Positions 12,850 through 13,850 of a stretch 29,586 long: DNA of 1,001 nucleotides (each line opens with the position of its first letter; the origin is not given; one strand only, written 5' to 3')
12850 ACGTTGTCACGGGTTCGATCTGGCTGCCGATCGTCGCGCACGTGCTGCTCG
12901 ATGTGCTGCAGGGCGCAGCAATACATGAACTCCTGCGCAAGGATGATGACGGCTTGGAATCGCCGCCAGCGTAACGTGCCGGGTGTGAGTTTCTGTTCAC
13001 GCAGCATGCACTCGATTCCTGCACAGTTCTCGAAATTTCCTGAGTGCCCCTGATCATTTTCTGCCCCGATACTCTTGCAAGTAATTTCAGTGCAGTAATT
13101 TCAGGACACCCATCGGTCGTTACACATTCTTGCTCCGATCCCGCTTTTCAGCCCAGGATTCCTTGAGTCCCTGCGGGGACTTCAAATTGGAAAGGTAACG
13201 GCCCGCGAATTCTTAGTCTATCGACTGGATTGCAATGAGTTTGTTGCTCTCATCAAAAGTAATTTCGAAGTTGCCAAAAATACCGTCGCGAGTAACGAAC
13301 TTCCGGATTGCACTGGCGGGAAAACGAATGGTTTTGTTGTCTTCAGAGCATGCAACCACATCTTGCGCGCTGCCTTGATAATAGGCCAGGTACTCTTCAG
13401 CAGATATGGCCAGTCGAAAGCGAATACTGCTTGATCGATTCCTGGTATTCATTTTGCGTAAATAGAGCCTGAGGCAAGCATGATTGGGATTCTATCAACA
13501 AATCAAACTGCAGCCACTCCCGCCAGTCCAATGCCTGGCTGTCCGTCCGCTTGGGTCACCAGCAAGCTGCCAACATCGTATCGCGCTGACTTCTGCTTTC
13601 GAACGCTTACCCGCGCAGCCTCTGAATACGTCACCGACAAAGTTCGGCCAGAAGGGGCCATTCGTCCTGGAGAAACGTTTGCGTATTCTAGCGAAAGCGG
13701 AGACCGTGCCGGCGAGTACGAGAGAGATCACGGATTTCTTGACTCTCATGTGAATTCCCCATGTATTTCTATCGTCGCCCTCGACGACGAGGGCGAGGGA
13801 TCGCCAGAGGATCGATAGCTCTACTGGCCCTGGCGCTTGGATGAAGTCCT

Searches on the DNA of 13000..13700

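Call 54: search_rna_families(source=window, start=13000, end=13700, threshold=evalue, max_evalue=1)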
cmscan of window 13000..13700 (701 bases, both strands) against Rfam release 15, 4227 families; matches with E-value up to 1: 0.
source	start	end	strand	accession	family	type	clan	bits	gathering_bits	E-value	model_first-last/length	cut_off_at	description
